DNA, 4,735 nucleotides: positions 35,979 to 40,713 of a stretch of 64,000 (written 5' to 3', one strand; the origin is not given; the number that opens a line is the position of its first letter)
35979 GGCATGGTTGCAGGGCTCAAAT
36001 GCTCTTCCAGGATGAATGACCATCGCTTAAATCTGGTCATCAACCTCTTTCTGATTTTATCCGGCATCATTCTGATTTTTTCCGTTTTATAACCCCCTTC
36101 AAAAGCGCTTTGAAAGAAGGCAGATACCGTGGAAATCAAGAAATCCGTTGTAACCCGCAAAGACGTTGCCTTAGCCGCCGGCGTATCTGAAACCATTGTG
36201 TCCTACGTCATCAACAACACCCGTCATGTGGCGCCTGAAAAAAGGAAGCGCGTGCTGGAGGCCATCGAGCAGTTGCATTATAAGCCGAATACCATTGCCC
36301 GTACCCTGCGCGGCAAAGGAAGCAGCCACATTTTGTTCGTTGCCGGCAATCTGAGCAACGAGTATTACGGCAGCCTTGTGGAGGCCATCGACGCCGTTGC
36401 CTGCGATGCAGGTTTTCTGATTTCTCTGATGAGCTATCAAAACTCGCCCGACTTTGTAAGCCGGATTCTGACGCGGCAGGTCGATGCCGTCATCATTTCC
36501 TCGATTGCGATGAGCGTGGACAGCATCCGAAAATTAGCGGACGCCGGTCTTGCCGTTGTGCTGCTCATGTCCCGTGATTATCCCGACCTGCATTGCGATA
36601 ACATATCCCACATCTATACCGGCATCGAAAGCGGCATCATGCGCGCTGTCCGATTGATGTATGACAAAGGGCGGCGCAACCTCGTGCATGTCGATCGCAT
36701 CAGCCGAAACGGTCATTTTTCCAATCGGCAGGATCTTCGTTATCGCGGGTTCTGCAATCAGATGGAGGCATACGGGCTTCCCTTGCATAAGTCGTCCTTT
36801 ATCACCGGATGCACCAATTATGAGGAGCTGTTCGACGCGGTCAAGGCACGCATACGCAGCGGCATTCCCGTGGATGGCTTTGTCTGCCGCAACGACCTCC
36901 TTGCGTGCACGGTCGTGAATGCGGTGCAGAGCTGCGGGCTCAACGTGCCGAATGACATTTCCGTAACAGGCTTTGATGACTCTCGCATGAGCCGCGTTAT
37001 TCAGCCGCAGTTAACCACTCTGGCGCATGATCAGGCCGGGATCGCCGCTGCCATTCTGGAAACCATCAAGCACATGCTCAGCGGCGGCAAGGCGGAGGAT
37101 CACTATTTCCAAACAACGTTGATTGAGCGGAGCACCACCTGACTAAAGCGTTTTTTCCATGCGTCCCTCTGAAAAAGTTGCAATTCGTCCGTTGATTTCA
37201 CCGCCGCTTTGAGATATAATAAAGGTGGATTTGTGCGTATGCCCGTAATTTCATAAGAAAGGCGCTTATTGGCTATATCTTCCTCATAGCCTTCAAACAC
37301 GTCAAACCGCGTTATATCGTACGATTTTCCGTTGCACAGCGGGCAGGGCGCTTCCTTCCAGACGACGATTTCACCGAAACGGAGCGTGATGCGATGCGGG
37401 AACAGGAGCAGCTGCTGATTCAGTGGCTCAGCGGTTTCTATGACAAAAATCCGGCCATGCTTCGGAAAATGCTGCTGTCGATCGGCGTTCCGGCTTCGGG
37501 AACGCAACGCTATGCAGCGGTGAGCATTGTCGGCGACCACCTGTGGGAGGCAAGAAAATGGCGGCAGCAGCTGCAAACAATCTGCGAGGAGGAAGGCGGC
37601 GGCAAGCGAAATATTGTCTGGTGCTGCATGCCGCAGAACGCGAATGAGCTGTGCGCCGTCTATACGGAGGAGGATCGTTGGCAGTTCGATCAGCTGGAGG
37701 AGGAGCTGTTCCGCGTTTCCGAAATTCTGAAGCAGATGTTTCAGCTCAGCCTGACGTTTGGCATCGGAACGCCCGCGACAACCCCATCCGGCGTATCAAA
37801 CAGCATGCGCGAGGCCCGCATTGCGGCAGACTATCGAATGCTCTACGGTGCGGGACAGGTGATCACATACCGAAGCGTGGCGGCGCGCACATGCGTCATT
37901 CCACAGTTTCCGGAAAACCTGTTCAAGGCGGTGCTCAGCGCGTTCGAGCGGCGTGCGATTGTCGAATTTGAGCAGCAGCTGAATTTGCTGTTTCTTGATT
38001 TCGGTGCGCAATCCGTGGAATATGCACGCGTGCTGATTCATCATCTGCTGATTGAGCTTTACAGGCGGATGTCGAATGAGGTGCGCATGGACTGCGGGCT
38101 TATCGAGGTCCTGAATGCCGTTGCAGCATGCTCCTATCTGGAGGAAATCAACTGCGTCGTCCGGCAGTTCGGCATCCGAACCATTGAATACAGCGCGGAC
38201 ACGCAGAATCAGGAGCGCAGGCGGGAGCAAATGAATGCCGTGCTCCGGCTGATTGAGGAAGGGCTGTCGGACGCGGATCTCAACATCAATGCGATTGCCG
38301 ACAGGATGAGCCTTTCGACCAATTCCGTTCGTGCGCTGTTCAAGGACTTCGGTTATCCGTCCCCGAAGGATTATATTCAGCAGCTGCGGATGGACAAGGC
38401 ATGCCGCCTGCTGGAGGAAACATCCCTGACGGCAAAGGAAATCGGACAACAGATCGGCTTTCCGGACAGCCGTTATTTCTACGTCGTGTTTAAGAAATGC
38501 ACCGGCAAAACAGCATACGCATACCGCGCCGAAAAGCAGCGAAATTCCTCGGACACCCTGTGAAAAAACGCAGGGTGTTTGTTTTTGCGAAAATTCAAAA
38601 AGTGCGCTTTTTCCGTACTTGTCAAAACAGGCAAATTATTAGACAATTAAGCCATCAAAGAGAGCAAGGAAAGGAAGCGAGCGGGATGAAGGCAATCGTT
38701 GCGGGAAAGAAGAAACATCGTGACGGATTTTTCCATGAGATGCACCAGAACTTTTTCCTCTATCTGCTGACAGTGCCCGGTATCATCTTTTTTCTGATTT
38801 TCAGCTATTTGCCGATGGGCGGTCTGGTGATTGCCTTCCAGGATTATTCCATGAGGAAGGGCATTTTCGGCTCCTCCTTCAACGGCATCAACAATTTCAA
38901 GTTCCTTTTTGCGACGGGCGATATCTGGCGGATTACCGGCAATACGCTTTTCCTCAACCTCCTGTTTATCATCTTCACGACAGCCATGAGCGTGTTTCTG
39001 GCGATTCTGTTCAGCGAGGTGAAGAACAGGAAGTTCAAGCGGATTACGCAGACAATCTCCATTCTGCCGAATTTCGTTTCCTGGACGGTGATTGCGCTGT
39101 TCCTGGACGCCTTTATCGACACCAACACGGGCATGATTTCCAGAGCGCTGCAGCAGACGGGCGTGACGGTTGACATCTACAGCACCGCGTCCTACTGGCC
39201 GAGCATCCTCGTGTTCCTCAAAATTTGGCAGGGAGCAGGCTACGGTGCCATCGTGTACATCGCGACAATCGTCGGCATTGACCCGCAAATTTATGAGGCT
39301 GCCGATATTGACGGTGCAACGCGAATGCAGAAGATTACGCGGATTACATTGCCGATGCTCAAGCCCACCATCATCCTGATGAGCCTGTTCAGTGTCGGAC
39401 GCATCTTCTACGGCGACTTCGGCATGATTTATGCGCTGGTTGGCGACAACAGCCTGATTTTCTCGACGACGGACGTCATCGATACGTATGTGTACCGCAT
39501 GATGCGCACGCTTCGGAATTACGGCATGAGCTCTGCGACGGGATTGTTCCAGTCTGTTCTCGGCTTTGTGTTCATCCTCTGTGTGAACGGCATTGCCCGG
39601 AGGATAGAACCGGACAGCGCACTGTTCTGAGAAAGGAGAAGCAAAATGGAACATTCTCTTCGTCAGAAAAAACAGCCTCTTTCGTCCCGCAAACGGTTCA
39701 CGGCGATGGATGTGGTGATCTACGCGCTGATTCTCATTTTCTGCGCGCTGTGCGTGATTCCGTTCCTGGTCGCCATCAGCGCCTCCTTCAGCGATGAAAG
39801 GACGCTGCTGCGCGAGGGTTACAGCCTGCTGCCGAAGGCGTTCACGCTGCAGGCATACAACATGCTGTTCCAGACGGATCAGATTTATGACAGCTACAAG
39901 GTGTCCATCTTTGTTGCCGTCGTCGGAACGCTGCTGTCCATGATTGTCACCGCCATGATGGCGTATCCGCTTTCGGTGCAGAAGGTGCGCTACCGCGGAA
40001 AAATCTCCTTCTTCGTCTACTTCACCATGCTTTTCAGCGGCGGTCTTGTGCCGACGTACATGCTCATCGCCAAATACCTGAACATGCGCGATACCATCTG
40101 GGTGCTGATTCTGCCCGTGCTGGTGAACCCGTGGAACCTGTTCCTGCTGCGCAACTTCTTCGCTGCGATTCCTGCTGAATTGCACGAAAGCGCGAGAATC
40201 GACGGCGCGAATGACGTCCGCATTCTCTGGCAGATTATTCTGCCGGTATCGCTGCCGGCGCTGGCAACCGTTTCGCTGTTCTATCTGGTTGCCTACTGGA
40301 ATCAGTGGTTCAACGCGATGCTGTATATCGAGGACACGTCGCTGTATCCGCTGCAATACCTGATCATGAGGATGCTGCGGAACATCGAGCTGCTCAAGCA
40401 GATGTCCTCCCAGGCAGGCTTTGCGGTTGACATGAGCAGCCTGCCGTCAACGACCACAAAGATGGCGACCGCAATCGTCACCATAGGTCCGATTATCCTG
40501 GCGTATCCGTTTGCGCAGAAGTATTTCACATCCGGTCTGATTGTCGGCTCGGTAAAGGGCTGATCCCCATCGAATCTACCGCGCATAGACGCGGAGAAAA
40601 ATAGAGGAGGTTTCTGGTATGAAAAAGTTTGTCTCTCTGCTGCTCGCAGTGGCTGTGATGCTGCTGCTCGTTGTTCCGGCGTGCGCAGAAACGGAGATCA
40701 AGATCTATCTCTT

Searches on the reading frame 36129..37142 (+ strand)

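Call 39: search_protein_families(library=pfam, proteins=[window:36129-37142:+], max_evalue=0.00001)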
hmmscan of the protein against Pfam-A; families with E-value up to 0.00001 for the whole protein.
window:36129-37142:+ (337 aa): 3 families
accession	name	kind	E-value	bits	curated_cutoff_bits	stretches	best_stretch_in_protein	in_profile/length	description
PF13377.12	Peripla_BP_3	-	3.9e-24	86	26.5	1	176-337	3-167/167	Periplasmic binding protein-like domain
PF00532.27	Peripla_BP_1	-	3e-17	63.4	22.2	1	67-308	3-254/281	Periplasmic binding proteins and sugar binding domain of LacI family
PF00356.27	LacI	-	2e-15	56.7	27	1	11-54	3-46/46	Bacterial regulatory proteins, lacI family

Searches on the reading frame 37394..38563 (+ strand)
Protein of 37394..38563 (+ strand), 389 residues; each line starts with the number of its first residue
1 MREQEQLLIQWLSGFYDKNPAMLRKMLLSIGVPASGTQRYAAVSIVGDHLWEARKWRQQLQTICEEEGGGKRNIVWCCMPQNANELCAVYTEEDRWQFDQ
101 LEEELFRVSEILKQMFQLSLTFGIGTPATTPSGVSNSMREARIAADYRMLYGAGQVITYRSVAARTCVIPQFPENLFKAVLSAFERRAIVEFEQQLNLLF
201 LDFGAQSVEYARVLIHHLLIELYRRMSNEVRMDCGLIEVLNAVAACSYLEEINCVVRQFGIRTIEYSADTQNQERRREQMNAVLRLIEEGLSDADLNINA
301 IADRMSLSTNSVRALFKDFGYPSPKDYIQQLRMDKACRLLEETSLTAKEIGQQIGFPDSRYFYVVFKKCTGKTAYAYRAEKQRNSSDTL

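Call 39: search_protein_families(library=pfam, proteins=[window:37394-38563:+], max_evalue=0.00001)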
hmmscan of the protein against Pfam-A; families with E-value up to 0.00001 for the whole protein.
window:37394-38563:+ (389 aa): 2 families
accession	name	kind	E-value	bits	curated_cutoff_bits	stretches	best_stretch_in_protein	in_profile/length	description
PF12833.13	HTH_18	-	2.3e-17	63.5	33.6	1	301-379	1-79/80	Helix-turn-helix domain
PF17853.6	GGDEF_2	-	4.2e-07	30.7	24.5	1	30-146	15-115/116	GGDEF-like domain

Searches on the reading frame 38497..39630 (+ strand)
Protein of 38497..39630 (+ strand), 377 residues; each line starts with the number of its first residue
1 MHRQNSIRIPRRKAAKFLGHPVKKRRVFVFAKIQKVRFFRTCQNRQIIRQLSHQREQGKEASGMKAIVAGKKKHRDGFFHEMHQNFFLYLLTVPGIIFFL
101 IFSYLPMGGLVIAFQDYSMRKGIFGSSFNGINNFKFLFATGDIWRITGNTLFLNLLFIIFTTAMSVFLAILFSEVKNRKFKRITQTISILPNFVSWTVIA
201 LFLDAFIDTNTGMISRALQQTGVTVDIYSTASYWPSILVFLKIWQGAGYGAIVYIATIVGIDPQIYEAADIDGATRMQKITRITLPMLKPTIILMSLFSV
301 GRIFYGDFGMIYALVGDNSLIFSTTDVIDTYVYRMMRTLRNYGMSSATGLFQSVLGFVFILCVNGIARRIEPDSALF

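Call 39: search_protein_families(library=pfam, proteins=[window:38497-39630:+], max_evalue=0.00001)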
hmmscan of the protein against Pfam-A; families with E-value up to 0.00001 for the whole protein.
window:38497-39630:+ (377 aa): 1 family
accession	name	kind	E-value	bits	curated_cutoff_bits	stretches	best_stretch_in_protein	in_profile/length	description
PF00528.27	BPD_transp_1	-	2.1e-12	47.6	26.4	1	165-370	5-182/184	Binding-protein-dependent transport system inner membrane component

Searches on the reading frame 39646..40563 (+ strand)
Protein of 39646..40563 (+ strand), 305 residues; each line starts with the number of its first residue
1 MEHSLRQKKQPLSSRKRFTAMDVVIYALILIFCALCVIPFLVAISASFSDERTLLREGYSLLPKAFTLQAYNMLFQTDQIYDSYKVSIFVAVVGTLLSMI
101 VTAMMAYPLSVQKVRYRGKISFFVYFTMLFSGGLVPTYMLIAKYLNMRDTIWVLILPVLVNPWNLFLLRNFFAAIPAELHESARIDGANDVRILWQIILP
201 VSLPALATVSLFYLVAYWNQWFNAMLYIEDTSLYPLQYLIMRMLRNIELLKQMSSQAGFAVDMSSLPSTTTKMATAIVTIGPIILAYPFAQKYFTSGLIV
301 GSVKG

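Call 39: search_protein_families(library=pfam, proteins=[window:39646-40563:+], max_evalue=0.00001)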
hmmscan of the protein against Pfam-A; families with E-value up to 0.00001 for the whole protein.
window:39646-40563:+ (305 aa): 1 family
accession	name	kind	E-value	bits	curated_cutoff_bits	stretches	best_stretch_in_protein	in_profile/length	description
PF00528.27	BPD_transp_1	-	2.3e-08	34.4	26.4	1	92-296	15-180/184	Binding-protein-dependent transport system inner membrane component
